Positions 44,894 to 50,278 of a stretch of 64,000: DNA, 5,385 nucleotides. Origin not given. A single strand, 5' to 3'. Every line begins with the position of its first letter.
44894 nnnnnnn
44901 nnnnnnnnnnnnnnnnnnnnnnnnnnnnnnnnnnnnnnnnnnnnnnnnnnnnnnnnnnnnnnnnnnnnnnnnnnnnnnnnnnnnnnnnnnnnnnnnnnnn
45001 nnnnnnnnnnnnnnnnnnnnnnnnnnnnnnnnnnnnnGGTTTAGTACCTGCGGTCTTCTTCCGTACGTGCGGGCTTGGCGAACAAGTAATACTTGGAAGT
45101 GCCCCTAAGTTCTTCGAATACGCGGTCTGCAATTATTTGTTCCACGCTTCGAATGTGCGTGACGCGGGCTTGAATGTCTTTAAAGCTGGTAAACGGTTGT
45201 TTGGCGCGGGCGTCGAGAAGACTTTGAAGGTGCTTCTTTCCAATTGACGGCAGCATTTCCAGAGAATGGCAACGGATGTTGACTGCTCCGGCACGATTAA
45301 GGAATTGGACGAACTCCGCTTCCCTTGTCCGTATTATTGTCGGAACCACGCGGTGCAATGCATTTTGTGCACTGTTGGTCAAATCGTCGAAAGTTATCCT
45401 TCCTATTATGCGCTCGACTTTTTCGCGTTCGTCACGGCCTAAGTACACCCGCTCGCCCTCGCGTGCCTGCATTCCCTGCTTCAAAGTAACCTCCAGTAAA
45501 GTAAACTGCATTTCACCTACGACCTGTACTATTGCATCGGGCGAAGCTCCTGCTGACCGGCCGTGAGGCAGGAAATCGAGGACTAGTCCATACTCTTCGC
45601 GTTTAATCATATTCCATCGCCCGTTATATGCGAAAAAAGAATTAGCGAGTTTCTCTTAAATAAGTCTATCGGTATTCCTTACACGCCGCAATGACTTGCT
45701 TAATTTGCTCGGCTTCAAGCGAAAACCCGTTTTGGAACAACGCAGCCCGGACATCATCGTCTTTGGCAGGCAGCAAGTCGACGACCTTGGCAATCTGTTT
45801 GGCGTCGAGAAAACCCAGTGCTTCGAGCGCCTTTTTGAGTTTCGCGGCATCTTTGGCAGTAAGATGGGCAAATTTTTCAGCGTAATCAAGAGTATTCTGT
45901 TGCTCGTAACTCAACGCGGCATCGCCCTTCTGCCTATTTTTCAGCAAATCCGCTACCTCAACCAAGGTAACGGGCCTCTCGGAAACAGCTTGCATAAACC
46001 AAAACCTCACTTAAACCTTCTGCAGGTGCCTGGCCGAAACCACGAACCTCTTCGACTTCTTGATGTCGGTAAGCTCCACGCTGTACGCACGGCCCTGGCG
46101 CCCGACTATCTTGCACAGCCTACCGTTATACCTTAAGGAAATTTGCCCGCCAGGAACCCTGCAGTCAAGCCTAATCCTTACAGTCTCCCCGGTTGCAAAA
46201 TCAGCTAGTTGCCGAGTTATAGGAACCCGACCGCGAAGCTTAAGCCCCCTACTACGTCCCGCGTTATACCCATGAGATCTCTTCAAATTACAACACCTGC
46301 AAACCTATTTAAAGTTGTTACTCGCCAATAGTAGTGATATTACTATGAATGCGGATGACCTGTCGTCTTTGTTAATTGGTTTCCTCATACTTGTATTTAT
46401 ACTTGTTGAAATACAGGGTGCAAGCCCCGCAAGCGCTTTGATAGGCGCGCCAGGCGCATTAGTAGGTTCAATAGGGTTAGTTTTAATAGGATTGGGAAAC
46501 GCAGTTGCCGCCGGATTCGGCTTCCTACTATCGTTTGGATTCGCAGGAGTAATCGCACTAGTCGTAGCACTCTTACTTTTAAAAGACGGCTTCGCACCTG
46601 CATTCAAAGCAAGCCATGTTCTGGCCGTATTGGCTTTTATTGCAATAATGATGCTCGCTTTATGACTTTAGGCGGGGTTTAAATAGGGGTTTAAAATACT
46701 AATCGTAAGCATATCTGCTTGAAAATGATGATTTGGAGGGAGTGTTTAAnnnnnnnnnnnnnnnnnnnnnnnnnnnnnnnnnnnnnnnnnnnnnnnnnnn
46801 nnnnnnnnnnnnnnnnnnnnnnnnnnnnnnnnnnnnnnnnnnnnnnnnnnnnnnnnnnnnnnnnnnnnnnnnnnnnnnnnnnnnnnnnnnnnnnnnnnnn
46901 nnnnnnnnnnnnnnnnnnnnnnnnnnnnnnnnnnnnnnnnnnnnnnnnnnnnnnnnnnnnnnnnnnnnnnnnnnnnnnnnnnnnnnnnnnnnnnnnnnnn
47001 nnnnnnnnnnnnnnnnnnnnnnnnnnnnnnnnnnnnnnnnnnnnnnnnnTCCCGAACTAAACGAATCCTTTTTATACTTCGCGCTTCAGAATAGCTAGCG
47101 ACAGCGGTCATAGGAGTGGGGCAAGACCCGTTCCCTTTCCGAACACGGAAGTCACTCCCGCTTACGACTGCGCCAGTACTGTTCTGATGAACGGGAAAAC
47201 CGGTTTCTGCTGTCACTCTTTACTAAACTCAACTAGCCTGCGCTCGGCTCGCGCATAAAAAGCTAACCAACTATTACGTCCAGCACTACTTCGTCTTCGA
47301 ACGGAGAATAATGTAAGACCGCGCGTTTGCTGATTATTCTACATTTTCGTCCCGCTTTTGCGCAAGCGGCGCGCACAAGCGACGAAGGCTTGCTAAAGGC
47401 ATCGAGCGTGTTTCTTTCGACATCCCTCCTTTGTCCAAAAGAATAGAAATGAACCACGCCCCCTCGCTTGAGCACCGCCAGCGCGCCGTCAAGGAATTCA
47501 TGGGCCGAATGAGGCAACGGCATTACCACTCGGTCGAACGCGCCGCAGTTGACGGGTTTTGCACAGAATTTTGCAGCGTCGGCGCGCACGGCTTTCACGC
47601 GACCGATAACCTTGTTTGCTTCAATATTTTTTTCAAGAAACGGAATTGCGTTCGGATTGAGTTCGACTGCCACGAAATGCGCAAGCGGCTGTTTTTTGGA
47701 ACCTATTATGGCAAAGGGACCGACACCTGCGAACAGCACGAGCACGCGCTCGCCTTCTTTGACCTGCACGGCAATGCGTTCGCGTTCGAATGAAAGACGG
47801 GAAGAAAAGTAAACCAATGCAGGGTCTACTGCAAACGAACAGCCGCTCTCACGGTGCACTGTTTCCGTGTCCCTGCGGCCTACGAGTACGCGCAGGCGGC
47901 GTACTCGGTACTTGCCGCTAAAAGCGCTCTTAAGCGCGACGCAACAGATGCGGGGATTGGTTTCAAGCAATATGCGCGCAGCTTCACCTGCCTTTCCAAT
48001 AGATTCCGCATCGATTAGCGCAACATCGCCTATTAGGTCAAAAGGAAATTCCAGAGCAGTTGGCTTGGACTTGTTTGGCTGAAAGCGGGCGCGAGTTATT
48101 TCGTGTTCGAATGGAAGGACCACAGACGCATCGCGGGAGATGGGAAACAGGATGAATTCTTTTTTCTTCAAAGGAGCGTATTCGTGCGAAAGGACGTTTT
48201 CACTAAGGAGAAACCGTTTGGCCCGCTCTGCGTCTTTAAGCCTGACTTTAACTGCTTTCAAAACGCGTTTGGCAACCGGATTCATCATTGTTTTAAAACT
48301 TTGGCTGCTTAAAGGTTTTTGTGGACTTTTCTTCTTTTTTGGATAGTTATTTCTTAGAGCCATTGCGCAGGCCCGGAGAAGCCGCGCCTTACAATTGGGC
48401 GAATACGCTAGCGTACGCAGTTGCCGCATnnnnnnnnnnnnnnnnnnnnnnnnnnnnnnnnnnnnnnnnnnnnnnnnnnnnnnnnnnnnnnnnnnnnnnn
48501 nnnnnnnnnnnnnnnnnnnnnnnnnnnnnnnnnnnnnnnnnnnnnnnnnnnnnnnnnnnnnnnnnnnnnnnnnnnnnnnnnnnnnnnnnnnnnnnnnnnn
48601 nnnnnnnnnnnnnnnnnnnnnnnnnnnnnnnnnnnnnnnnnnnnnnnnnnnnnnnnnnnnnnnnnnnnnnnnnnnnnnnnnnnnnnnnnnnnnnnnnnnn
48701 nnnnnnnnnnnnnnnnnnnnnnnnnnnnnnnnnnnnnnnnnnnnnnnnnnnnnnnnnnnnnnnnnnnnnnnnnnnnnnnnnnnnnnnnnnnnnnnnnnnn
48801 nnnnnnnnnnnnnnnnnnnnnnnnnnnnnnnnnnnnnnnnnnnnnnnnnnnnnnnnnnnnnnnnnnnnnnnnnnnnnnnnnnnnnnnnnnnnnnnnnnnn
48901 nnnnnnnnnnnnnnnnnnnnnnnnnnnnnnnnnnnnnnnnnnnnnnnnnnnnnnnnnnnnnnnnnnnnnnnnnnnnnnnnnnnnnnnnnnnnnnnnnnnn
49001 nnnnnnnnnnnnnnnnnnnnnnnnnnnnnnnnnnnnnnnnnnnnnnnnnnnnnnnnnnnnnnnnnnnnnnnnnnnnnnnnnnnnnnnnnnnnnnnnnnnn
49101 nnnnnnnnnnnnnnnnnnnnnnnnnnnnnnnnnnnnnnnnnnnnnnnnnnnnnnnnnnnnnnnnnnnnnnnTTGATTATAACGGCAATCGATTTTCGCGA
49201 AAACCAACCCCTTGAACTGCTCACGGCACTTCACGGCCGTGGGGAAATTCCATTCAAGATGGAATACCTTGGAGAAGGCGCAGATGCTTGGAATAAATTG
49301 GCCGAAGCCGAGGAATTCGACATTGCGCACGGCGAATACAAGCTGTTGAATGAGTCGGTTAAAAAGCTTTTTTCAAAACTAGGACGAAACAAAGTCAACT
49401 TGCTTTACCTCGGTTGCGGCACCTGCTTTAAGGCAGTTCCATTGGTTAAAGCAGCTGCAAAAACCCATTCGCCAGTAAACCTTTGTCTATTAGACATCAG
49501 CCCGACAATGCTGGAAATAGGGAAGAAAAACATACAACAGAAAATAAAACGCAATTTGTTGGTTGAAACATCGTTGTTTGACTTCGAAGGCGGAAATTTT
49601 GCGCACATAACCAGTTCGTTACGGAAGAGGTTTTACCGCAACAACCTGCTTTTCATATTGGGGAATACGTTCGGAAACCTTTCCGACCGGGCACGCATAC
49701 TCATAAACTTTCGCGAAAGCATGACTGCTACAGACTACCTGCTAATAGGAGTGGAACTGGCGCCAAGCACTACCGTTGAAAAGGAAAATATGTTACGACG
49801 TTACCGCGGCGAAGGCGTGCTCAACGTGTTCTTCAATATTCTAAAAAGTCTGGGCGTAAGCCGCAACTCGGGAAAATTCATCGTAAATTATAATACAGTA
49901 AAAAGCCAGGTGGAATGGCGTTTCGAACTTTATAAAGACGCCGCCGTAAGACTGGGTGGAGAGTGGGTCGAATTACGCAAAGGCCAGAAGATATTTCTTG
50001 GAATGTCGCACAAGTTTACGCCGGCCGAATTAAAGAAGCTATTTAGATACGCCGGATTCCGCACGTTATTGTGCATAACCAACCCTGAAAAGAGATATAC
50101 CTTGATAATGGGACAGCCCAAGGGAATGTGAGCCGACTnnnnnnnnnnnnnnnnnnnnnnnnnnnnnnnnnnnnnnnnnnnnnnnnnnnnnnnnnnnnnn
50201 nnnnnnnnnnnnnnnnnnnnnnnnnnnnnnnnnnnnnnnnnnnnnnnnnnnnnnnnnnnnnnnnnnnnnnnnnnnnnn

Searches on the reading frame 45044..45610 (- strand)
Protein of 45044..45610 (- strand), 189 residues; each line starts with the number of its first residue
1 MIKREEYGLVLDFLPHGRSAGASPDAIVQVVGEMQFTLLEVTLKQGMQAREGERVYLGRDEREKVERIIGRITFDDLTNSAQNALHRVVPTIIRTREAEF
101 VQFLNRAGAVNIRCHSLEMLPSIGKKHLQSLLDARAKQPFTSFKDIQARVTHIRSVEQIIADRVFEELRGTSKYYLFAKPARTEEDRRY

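Call 48: search_protein_families(library=pfam, proteins=[window:45044-45610:-], max_evalue=0.00001)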
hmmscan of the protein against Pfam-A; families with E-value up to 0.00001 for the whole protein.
window:45044-45610:- (189 aa): 1 family
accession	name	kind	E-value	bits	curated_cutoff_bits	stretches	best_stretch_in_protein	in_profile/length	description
PF04919.18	DUF655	-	8.2e-55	186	22.2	1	5-179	2-181/181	Protein of unknown function (DUF655)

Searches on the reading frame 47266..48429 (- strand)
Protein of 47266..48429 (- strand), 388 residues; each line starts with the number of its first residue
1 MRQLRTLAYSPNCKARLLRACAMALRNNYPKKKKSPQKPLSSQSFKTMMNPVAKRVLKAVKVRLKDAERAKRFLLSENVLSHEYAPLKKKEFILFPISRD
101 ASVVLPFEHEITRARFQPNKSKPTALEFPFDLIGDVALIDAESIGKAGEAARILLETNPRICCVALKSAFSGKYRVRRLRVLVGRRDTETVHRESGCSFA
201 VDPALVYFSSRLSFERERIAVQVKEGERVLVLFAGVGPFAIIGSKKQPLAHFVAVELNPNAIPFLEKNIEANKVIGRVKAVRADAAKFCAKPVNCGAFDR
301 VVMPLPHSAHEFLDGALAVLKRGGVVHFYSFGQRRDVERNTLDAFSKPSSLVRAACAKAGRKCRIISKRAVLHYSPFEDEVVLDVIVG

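Call 48: search_protein_families(library=pfam, proteins=[window:47266-48429:-], max_evalue=0.00001)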
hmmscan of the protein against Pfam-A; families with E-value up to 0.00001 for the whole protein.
window:47266-48429:- (388 aa): 2 families
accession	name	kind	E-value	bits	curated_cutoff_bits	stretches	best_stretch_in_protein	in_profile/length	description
PF02475.24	TRM5-TYW2_MTfase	-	1.3e-44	152.4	28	1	190-336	1-143/164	TRM5/TYW2 methyltransferase domain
PF18093.7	Trm5_N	-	7.1e-07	29.3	22.7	1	59-101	1-43/47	tRNA methyltransferase 5 N-terminal domain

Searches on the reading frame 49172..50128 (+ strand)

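Call 48: search_protein_families(library=pfam, proteins=[window:49172-50128:+], max_evalue=0.00001)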
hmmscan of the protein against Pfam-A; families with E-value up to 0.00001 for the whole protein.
window:49172-50128:+ (319 aa): 1 family
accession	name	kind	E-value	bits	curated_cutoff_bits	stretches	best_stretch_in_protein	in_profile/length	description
PF10017.15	Methyltransf_33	-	1.3e-31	110.2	23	1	23-313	13-301/304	Histidine-specific methyltransferase, SAM-dependent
